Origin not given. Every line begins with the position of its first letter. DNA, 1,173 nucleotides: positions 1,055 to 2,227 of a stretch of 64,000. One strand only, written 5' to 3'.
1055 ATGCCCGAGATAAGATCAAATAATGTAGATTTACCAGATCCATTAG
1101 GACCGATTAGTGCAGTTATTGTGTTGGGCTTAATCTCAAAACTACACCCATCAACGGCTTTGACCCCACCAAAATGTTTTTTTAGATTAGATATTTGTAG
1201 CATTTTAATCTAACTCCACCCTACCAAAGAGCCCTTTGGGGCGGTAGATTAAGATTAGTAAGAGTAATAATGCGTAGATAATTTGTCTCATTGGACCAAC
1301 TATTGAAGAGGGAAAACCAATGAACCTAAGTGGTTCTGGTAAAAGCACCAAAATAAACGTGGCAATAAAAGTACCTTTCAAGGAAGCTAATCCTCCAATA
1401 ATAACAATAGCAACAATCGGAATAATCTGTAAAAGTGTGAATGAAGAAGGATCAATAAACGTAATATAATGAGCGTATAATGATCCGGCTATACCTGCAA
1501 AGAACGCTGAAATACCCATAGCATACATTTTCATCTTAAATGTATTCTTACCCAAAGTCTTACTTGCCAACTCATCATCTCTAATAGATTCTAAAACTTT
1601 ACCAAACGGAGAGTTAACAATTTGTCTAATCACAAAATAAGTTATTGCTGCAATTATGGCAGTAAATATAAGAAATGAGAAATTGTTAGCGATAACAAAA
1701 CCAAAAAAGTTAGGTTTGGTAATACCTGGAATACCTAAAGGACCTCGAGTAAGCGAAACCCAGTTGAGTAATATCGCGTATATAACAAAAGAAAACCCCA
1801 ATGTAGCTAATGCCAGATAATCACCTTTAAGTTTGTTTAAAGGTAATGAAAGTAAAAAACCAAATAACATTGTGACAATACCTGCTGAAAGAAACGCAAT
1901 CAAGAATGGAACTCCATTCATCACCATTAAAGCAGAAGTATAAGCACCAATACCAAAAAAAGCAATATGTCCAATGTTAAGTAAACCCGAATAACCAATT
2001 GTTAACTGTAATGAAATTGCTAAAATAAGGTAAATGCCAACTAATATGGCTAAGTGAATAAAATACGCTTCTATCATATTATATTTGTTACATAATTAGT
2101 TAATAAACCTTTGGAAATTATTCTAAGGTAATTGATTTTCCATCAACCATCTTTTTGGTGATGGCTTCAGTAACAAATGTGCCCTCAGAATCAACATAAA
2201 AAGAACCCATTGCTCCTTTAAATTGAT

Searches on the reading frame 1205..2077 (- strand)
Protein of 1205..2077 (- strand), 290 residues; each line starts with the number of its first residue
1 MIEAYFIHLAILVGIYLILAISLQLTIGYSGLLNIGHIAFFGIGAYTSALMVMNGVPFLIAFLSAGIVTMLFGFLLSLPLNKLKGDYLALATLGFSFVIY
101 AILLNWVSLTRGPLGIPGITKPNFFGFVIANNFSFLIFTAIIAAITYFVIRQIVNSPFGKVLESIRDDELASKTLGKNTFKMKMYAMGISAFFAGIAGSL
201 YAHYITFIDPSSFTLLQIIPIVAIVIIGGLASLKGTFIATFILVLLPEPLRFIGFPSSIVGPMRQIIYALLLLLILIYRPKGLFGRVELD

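Call 65: find_encoding_contigs(protein=window:1205-2077:-, flank=10000, max_places=1)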
Protein window:1205-2077:- (290 aa): 23 contigs read that carry it; 1 place shown.
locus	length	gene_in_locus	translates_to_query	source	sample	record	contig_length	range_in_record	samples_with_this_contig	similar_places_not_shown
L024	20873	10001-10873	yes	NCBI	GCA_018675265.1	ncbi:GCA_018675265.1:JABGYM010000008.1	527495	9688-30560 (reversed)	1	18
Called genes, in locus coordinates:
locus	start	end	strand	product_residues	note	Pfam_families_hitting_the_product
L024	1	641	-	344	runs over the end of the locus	-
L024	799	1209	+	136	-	-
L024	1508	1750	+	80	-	PF01780:Ribosomal_L37ae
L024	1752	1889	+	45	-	-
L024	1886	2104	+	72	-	PF09341:Pcc1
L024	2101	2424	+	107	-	PF01920:Prefoldin_2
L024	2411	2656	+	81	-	PF03685:UPF0147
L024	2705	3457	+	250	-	-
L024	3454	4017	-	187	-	-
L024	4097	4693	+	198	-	PF10050:DUF2284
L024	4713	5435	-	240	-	PF01978:TrmB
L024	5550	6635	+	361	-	PF13433:Peripla_BP_5, PF13458:Peripla_BP_6, PF01094:ANF_receptor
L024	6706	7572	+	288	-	PF02653:BPD_transp_2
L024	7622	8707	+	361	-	PF13433:Peripla_BP_5 (weak), PF13458:Peripla_BP_6, PF01094:ANF_receptor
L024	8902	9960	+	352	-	PF13433:Peripla_BP_5 (faint), PF13458:Peripla_BP_6, PF01094:ANF_receptor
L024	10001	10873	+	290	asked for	PF02653:BPD_transp_2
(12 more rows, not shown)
